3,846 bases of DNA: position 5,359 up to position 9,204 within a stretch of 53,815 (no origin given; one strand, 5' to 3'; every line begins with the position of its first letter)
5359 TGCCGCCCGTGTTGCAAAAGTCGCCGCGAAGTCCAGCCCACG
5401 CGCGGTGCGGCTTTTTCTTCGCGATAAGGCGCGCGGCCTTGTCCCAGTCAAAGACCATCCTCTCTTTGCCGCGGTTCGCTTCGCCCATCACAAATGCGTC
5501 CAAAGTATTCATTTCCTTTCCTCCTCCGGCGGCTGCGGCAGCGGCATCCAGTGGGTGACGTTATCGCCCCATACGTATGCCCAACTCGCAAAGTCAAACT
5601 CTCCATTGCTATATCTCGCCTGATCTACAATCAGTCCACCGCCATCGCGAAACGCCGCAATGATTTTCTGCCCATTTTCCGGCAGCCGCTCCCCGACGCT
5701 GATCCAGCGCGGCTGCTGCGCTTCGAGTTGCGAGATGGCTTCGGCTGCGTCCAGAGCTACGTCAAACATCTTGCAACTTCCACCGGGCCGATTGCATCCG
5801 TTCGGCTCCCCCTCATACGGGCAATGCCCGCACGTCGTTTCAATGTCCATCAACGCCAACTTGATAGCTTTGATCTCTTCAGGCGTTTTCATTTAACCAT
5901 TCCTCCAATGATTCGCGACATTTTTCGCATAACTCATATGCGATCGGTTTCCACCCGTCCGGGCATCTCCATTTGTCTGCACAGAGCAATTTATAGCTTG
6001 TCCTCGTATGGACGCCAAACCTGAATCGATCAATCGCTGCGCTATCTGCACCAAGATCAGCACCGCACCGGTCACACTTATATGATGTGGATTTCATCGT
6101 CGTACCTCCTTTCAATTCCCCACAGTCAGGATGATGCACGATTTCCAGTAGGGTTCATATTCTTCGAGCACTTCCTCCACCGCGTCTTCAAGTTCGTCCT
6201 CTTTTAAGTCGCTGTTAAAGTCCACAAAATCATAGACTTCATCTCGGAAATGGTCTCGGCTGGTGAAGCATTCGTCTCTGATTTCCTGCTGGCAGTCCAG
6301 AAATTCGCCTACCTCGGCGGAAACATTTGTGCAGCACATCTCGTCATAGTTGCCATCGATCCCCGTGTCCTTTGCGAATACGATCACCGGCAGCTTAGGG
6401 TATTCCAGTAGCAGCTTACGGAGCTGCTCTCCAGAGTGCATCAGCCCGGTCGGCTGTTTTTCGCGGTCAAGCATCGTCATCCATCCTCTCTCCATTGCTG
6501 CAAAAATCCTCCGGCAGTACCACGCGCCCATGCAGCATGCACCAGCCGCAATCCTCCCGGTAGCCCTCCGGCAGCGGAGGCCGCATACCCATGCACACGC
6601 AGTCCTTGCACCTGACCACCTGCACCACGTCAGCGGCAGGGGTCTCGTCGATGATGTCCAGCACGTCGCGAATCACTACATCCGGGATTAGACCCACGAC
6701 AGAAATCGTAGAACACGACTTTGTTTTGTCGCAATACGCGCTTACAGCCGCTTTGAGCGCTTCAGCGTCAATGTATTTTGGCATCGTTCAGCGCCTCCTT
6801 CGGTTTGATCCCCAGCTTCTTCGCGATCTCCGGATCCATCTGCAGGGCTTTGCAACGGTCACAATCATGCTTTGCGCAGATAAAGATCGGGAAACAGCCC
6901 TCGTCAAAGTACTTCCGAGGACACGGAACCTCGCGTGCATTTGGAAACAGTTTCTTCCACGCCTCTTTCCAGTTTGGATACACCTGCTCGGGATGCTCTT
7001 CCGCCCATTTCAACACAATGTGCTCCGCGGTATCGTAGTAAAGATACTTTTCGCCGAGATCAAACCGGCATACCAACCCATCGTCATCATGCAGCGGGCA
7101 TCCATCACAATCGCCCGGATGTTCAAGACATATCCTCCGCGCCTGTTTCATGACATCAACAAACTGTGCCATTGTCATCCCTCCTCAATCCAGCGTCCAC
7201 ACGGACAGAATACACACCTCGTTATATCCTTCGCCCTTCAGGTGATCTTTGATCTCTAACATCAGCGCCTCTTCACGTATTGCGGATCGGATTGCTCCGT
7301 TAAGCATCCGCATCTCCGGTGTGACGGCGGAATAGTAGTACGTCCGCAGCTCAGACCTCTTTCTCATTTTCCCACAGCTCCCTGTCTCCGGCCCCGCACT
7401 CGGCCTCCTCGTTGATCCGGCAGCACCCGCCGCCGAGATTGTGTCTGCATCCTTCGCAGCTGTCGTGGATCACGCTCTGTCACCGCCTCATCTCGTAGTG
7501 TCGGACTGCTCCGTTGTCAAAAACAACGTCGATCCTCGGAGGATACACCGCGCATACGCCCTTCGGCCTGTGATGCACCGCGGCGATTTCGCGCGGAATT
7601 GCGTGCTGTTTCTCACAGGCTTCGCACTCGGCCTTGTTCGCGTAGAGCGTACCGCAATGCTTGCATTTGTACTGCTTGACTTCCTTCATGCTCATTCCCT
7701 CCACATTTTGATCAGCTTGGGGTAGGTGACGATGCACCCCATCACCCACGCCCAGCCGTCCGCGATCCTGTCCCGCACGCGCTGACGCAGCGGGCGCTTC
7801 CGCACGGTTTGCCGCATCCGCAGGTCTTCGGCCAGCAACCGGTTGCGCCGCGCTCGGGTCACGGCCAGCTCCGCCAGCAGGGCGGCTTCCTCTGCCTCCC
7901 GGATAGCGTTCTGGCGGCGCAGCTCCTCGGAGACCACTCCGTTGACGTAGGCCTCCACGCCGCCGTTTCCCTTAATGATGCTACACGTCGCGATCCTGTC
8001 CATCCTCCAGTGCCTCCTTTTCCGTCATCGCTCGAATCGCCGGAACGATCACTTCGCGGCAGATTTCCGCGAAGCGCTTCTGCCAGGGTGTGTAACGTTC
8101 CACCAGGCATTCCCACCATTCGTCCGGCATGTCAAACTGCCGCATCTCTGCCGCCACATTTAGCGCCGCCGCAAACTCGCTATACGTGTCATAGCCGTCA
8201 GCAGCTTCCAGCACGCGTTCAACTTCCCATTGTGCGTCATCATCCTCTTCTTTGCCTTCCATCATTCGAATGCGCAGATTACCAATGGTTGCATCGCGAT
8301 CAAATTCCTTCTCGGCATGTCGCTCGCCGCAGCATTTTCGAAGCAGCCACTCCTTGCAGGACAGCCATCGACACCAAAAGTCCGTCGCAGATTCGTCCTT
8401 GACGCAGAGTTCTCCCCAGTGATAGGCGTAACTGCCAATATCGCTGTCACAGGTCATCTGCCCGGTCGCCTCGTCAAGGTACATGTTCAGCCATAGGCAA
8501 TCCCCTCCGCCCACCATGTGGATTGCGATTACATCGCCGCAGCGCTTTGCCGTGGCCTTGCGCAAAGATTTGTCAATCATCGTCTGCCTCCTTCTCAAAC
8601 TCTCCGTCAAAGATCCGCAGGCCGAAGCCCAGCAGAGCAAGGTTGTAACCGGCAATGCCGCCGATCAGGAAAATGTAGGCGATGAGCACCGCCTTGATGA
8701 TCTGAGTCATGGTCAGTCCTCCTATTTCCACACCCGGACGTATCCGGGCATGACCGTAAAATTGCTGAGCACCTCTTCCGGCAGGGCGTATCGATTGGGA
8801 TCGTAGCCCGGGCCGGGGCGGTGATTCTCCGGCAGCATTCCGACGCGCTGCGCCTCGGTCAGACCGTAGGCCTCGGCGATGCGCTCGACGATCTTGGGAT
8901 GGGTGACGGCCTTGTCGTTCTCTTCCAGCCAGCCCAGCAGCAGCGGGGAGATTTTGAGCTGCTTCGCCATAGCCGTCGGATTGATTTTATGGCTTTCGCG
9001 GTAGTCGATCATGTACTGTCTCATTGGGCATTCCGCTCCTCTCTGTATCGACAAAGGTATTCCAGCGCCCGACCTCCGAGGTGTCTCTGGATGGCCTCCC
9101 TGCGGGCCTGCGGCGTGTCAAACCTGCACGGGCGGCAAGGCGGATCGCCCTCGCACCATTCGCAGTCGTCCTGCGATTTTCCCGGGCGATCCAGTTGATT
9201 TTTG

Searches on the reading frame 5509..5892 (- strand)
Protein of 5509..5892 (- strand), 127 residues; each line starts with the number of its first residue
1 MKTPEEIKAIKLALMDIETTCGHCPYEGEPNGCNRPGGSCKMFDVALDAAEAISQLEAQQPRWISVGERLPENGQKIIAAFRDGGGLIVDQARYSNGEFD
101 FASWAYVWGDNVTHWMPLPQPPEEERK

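Call 12: search_protein_families(library=pfam, max_evalue=0.01, proteins=[window:5509-5892:-])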
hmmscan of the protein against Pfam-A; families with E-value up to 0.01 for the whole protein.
window:5509-5892:- (127 aa): 1 family
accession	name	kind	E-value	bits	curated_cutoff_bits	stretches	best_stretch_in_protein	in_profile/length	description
PF04448.17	DUF551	-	1.7e-13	51.6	22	1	63-123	2-68/68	Protein of unknown function (DUF551)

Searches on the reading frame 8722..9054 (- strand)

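Call 107: search_protein_families(library=pfam, max_evalue=0.001, proteins=[window:8722-9054:-])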
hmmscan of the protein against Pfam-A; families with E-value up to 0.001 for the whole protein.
window:8722-9054:- (110 aa): 1 family
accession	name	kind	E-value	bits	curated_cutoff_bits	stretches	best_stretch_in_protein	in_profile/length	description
PF13560.12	HTH_31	-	3.8e-05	24.3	27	1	18-70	9-61/64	Helix-turn-helix domain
